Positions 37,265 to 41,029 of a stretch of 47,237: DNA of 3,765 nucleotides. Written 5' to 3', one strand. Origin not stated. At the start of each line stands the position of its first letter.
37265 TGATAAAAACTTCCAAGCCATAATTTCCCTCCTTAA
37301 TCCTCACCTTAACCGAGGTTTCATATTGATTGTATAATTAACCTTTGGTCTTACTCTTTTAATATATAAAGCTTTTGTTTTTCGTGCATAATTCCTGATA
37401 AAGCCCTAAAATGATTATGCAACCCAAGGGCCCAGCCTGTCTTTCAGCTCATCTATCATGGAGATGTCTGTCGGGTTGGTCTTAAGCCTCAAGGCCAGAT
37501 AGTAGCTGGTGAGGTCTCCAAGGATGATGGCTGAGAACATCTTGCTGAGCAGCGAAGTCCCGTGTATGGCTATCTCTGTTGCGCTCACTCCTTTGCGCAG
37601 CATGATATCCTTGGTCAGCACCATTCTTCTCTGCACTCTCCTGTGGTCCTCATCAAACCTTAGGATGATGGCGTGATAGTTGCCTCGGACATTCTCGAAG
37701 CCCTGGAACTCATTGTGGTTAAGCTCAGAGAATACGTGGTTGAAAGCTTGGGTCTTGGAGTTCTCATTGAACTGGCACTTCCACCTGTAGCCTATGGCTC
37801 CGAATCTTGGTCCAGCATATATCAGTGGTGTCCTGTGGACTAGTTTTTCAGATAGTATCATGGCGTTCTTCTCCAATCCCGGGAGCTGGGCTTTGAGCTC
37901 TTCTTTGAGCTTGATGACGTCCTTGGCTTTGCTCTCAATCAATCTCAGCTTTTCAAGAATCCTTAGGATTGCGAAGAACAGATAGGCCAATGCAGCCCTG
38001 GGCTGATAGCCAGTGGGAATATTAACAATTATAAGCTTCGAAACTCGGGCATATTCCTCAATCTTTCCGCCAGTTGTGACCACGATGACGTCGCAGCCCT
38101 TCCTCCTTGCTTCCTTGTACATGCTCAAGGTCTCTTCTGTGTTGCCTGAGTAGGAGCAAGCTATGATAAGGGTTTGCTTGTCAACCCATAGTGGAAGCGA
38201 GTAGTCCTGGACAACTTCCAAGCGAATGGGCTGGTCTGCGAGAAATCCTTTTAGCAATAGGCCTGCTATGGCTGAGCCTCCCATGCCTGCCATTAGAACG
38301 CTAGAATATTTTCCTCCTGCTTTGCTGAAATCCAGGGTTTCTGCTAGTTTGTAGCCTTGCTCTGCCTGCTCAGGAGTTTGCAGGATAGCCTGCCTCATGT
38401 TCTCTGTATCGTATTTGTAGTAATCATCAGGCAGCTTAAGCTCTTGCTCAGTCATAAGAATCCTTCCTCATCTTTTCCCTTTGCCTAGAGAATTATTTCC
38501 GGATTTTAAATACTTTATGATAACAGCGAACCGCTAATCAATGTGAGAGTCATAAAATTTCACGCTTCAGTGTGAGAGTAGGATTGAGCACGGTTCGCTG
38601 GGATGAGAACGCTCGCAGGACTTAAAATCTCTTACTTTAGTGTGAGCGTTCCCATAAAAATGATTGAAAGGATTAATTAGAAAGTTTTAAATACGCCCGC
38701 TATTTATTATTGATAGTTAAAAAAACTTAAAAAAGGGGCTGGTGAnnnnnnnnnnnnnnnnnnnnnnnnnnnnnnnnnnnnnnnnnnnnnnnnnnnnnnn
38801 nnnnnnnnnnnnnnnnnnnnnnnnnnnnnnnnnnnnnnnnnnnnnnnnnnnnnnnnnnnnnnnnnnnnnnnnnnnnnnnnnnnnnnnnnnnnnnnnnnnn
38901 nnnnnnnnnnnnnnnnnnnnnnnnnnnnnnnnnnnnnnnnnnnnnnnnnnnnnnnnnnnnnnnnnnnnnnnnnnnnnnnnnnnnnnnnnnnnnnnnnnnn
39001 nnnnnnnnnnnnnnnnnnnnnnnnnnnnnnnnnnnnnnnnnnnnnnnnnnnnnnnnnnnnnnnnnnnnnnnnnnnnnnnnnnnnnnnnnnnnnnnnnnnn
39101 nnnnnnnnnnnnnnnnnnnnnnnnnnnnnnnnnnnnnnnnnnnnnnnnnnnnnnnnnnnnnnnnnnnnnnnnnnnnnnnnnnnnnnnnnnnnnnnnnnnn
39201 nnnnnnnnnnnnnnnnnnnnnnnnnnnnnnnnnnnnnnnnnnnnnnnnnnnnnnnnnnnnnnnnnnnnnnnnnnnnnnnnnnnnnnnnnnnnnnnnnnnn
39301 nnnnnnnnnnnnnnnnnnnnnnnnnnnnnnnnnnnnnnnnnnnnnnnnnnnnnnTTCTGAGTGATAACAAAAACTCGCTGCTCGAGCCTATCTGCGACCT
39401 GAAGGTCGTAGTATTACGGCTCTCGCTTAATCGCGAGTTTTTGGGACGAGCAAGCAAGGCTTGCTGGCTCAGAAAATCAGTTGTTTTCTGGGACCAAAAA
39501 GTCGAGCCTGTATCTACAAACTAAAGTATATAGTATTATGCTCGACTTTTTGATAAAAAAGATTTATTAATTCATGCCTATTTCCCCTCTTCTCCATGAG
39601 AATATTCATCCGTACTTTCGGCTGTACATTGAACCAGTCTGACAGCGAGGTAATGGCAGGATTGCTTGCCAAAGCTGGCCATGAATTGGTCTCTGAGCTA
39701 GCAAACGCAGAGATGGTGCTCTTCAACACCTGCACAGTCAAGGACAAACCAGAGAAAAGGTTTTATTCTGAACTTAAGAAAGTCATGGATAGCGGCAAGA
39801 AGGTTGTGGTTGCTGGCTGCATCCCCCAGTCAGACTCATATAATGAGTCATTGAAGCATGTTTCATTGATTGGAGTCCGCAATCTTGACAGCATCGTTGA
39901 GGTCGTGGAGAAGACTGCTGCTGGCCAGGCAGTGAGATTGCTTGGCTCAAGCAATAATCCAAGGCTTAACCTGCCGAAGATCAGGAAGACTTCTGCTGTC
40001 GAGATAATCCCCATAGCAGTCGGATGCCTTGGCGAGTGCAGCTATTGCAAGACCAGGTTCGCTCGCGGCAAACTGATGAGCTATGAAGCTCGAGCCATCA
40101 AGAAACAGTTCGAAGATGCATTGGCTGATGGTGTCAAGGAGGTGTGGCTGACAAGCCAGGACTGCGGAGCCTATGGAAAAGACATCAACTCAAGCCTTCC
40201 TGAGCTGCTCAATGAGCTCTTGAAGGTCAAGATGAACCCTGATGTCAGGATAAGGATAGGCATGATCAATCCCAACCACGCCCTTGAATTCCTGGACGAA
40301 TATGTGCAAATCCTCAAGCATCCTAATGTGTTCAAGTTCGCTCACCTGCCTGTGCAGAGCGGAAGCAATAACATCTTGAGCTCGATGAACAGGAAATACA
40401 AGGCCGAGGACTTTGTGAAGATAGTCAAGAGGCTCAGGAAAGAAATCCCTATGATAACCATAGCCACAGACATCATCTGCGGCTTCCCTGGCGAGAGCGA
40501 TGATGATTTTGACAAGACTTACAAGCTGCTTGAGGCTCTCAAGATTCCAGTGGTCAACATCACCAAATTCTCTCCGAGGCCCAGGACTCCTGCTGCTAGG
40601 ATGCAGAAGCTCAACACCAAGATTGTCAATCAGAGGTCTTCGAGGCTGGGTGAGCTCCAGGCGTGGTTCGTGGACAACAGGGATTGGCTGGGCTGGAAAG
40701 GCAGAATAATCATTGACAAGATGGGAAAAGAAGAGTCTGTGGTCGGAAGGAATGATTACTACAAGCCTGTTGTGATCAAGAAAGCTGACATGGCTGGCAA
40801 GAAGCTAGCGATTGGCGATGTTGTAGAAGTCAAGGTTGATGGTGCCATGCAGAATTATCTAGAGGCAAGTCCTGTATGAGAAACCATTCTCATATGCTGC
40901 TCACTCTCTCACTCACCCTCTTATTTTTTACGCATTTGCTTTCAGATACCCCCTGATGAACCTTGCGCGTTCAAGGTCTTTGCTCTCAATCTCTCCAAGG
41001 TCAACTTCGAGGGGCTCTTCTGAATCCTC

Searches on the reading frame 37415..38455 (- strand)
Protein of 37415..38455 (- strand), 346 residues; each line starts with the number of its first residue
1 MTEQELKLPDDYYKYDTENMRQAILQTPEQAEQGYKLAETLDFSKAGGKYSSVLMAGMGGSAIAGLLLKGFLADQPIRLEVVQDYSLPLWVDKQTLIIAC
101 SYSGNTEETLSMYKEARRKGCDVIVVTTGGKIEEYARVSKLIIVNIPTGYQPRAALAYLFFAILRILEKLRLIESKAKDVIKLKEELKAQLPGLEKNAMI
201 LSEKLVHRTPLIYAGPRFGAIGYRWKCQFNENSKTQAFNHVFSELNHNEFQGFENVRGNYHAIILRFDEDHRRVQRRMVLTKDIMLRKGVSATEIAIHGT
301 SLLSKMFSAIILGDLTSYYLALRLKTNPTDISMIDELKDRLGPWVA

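Call 58: search_protein_families(library=pfam, proteins=[window:37415-38455:-], max_evalue=0.0001)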
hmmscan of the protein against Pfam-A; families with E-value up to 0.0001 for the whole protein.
window:37415-38455:- (346 aa): 2 families
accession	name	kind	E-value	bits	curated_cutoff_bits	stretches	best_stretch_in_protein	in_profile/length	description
PF10432.14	bact-PGI_C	-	3.8e-43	147.5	24.5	1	197-341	4-151/151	Bacterial phospho-glucose isomerase C-terminal SIS domain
PF01380.27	SIS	-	6.9e-05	23.1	25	0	91-144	51-106/131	SIS domain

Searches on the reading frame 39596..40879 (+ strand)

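Call 58: search_protein_families(library=pfam, proteins=[window:39596-40879:+], max_evalue=0.0001)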
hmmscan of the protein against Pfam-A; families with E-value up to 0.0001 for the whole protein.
window:39596-40879:+ (427 aa): 3 families
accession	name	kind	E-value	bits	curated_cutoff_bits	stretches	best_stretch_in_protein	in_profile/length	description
PF00919.26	UPF0004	-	7.4e-23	80.9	27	1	2-81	1-83/98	Uncharacterized protein family UPF0004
PF04055.27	Radical_SAM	-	6.6e-22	78.9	29.5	1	138-312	1-166/166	Radical SAM superfamily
PF01938.26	TRAM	-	2.7e-08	34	21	1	370-427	9-61/61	TRAM domain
